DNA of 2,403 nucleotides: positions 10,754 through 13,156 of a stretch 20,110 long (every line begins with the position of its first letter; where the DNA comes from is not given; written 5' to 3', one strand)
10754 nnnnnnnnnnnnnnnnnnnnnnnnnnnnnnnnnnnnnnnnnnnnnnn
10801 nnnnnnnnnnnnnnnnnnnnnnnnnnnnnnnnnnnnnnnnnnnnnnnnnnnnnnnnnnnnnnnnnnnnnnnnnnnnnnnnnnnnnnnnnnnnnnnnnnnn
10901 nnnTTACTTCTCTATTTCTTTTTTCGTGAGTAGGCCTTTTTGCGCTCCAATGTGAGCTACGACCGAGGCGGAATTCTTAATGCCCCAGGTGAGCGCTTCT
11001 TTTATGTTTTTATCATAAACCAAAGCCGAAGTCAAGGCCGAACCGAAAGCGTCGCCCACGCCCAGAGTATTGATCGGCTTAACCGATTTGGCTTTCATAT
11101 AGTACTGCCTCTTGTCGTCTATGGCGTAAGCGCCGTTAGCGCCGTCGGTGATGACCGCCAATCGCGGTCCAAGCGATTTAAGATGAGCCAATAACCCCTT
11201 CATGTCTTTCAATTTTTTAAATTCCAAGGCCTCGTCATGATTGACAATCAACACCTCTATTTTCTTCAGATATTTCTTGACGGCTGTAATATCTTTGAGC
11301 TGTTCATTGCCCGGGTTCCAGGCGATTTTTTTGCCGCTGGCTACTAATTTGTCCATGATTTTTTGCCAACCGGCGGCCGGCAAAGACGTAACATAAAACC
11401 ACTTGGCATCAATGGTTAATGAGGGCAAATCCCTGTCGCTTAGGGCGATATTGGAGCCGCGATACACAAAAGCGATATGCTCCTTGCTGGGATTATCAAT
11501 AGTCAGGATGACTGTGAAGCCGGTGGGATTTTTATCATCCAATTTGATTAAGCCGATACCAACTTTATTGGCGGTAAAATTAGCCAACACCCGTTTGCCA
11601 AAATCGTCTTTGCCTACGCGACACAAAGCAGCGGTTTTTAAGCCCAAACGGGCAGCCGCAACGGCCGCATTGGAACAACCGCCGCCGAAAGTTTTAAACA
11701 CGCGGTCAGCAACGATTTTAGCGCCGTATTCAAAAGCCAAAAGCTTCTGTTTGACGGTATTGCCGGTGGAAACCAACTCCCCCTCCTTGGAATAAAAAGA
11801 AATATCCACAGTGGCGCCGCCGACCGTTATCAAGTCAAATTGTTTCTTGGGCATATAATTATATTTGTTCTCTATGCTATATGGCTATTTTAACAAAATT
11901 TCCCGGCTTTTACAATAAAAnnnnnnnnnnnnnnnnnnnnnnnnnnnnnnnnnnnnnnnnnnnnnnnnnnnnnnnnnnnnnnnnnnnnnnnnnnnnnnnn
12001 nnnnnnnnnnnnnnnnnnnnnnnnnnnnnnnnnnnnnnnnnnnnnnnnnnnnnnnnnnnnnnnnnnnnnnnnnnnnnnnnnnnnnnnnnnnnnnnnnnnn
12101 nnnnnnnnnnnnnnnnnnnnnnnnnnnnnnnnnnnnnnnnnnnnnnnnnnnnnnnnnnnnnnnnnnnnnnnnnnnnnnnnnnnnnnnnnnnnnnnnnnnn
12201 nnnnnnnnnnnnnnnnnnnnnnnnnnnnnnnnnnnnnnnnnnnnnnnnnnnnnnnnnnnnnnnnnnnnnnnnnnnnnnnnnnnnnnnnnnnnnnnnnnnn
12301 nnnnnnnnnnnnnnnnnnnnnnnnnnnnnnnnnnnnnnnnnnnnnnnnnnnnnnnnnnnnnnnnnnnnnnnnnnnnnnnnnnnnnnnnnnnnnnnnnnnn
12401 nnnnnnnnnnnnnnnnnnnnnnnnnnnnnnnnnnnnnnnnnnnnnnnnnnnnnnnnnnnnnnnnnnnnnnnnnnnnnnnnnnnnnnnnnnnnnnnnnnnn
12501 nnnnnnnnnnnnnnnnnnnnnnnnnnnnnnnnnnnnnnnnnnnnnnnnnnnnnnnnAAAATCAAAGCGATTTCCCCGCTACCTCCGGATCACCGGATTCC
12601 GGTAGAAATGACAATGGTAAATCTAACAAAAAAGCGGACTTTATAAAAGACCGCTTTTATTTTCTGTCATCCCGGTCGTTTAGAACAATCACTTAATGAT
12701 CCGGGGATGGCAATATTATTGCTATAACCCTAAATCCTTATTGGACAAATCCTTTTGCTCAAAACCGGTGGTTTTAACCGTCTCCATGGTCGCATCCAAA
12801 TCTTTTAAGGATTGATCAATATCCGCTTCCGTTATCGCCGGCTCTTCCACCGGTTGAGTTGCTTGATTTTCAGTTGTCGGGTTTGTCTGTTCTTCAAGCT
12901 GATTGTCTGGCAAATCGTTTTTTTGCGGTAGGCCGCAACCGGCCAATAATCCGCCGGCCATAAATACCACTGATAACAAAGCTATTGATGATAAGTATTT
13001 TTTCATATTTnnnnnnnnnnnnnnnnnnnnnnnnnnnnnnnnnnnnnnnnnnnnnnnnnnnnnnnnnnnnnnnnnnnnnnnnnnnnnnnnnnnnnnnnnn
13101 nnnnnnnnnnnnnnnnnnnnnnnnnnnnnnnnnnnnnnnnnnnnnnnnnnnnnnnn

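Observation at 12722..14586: Three-gene envelope operon of unknown function: polytopic membrane protein, secreted coiled-coil protein and small acidic lipoprotein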

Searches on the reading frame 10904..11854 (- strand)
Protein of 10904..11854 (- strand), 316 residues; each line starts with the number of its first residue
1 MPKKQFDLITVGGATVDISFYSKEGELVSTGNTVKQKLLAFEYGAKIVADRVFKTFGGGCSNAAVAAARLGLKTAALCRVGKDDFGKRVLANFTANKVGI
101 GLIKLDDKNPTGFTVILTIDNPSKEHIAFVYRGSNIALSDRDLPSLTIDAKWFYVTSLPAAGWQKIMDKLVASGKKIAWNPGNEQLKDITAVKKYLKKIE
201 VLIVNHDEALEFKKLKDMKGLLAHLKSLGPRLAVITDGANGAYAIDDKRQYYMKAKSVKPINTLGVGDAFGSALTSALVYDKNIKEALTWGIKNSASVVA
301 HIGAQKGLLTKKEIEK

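Call 7: search_protein_families(library=pfam, proteins=[window:10904-11854:-], max_evalue=0.001)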
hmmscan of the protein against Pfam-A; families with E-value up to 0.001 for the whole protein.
window:10904-11854:- (316 aa): 2 families
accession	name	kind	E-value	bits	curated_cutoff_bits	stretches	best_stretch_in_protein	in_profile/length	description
PF00294.29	PfkB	-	7.8e-37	127.7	25.8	1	28-308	5-299/302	pfkB family carbohydrate kinase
PF08543.17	Phos_pyr_kin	-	3e-07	30.5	27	1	190-292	110-225/246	Phosphomethylpyrimidine kinase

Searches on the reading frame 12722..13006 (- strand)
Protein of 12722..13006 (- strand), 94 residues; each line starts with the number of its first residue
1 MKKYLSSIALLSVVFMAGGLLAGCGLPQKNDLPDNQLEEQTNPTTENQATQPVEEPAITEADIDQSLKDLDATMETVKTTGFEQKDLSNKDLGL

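Call 5: search_protein_families(library=pfam, proteins=[window:12722-13006:-], max_evalue=1)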
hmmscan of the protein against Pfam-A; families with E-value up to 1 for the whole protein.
window:12722-13006:- (94 aa): 2 families
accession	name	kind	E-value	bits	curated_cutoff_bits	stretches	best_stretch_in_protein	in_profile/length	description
PF06103.16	DUF948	-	0.015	15.9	37.2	1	35-88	36-88/89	Bacterial protein of unknown function (DUF948)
PF04636.18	PA26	-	0.14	11.6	29.4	1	7-86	156-240/445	PA26 p53-induced protein (sestrin)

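Call 6: search_protein_families(library=ncbifam, proteins=[window:12722-13006:-], max_evalue=1)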
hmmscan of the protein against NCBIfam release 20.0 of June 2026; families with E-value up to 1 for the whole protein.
window:12722-13006:- (94 aa): 3 families
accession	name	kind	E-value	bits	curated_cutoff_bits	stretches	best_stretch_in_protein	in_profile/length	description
NF005454.0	PRK07048.1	equivalog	0.016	14.4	452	1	8-74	174-239/324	threo-3-hydroxy-L-aspartate ammonia-lyase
TIGR02898.1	spore_YhcN_YlaJ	subfamily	0.019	15.3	99.75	1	11-59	2-49/158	YhcN/YlaJ family sporulation lipoprotein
NF033765.2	gliding_CglD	equivalog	0.038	11.7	400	1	8-70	6-66/1124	adventurous gliding motility lipoprotein CglD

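Call 50: find_homologous_proteins(query=A6, max_evalue=0.001)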
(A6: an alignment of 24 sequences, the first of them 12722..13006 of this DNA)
Query A6 (24 sequences) (94 aa, profile of the alignment): 31 proteins with E <= 0.001 among 3628 candidates.
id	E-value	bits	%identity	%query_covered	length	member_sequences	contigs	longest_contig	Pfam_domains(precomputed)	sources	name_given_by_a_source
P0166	2.8e-23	100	67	100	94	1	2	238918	-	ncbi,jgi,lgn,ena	ncbi:MAG: hypothetical protein WC668_02360 [Patescibacteria group bacterium]|jgi:hypothetical protei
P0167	2.6e-22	97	69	100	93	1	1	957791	-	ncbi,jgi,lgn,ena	ncbi:MAG: hypothetical protein WC473_00520 [Patescibacteria group bacterium]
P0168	7.8e-20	89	26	47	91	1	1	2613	-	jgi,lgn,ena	-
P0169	9.6e-20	89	67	10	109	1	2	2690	-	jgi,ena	-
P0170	4.5e-19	87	46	14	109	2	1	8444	-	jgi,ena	-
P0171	9.5e-18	82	-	-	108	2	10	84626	-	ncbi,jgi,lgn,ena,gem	-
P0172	4.1e-17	80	-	-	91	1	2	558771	-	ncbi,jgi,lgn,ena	ncbi:MAG: hypothetical protein WC608_02270 [Parcubacteria group bacterium]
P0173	1.5e-16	78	100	84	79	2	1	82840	-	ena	-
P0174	6.2e-16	76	-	-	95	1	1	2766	-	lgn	-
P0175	2.9e-15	74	-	-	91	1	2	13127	-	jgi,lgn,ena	-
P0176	3.2e-15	74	-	-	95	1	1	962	-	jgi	jgi:FtsZ-interacting cell division protein ZipA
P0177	3.8e-14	71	50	98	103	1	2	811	-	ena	-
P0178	4.4e-14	71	32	27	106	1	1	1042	-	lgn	-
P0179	6.6e-14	70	32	27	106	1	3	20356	-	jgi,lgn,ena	-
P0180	6.7e-14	70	-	-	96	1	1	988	-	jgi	jgi:hypothetical protein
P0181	4.6e-13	67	25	93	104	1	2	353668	-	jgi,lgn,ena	-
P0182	1.1e-12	66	-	-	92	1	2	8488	-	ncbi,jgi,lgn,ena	ncbi:MAG: hypothetical protein WCX17_04725 [Parcubacteria group bacterium]|jgi:Flp pilus assembly pr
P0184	1.9e-12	65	-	-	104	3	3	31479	-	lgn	-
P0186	6.7e-12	64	50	11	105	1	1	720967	-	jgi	-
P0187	9.6e-12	63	-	-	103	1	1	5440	-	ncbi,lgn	-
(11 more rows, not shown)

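Call 51: find_encoding_contigs(protein=P0171, flank=4000, max_places=2)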
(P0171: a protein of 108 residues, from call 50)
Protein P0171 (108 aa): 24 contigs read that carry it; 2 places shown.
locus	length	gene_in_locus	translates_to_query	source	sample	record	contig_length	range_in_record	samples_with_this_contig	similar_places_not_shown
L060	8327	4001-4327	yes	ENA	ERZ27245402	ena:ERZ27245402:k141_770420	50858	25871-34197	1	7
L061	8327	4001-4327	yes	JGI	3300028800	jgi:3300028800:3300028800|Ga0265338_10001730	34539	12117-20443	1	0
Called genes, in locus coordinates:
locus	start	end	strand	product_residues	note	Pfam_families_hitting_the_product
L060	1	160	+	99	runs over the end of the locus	PF01741:MscL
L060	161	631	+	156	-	PF00293:NUDIX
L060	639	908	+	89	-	PF18905:DUF5661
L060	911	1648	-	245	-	PF00005:ABC_tran, PF13304:AAA_21 (faint)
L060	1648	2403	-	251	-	PF00528:BPD_transp_1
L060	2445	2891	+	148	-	PF06210:DUF1003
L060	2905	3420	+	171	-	PF06445:GyrI-like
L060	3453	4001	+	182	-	-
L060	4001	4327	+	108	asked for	-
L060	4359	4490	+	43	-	-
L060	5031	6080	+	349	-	PF02646:RmuC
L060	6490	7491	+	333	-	PF02912:Phe_tRNA-synt_N, PF01409:tRNA-synt_2d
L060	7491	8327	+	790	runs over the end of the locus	PF01588:tRNA_bind, PF03483:B3_4, PF03484:B5, PF17759:tRNA_synthFbeta, PF03147:FDX-ACB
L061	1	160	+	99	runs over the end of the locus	PF01741:MscL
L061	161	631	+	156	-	PF00293:NUDIX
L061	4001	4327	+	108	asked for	-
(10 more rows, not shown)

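Call 52: find_encoding_contigs(protein=P0186, flank=4000, max_places=1)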
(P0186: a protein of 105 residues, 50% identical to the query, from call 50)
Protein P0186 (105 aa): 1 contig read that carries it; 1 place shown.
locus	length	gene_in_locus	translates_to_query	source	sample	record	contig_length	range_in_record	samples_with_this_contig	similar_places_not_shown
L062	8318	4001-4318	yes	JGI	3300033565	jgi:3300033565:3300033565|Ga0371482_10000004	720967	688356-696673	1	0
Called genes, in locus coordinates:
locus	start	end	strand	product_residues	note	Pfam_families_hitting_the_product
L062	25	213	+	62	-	-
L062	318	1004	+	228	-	PF01300:Sua5_yciO_yrdC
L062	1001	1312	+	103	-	PF01035:DNA_binding_1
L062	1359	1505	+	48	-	-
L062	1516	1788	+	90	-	PF18905:DUF5661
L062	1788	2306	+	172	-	PF06445:GyrI-like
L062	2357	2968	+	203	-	-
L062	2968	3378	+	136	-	PF00173:Cyt-b5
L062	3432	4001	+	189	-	-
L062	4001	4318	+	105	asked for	-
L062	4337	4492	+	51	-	-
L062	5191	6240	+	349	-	PF02646:RmuC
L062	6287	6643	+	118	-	-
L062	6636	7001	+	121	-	-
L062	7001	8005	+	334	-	PF02912:Phe_tRNA-synt_N, PF01409:tRNA-synt_2d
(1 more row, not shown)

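Call 53: find_encoding_contigs(protein=P0181, flank=4000, max_places=1)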
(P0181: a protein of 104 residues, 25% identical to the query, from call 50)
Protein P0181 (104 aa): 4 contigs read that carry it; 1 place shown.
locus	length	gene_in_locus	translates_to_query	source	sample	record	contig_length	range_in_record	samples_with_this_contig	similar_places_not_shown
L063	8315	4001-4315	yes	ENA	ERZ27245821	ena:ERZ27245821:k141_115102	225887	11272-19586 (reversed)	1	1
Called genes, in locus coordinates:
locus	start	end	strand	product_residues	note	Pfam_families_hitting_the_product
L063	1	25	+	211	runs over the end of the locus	PF01300:Sua5_yciO_yrdC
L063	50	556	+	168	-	-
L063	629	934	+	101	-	PF01035:DNA_binding_1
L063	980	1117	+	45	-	-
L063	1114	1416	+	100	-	PF01741:MscL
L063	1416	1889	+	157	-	PF00293:NUDIX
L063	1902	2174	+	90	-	PF18905:DUF5661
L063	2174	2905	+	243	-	PF02535:Zip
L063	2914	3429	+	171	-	PF06445:GyrI-like (weak)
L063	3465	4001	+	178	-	-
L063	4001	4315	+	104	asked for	-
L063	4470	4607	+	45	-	-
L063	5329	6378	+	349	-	PF02646:RmuC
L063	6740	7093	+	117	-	-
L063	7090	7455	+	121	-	-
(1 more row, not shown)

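Call 75: list_cluster_members(proteins=[P0171, P0187, P0182, P0172, P0179, P0184, P0001, P0173])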
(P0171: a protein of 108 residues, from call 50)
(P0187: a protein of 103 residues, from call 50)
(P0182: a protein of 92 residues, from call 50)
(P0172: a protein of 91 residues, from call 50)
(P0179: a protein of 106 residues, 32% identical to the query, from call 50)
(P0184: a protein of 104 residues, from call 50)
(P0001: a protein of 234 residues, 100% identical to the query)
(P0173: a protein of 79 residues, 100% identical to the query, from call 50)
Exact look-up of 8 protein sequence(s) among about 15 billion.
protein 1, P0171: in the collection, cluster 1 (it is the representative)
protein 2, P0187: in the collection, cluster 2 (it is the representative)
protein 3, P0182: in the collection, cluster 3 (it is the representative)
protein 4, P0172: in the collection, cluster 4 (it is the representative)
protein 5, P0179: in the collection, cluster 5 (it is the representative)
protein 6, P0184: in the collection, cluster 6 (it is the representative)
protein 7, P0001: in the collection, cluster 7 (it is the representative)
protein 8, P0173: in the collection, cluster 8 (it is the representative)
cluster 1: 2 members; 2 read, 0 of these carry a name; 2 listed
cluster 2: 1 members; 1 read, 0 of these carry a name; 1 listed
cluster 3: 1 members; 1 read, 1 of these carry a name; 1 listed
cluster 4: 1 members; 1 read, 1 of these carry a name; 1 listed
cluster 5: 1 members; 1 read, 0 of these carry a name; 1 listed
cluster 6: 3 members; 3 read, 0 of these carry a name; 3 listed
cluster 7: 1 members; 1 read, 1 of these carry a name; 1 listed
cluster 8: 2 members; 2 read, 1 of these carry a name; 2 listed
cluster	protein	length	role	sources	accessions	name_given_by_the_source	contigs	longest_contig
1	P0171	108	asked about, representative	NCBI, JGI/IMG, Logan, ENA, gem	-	-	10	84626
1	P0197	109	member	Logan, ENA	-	-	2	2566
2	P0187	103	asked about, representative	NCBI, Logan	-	-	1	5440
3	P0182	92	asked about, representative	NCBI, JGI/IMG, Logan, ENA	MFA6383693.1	MAG: hypothetical protein WCX17_04725 [Parcubacteria group bacterium] | Flp pilus assembly protein CpaB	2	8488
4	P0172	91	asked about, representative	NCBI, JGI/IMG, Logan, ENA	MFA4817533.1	MAG: hypothetical protein WC608_02270 [Parcubacteria group bacterium]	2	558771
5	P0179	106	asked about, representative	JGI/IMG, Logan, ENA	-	-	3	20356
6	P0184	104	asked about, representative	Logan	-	-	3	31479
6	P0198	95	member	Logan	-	-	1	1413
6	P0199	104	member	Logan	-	-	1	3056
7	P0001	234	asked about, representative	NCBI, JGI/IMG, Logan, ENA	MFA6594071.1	MAG: hypothetical protein WCT16_02325 [Candidatus Buchananbacteria bacterium]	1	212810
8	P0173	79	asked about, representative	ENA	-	-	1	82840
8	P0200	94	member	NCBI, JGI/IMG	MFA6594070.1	MAG: hypothetical protein WCT16_02320 [Candidatus Buchananbacteria bacterium]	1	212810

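Call 82: search_protein_families(library=phrogs, proteins=[window:12722-13006:-], max_evalue=0.01)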
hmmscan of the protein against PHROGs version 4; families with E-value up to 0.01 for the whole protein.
window:12722-13006:- (94 aa): 0 families

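Call 83: search_protein_families(library=padloc, proteins=[window:12722-13006:-], max_evalue=0.01)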
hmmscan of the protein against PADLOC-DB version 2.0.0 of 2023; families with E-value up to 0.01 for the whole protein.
window:12722-13006:- (94 aa): 0 families
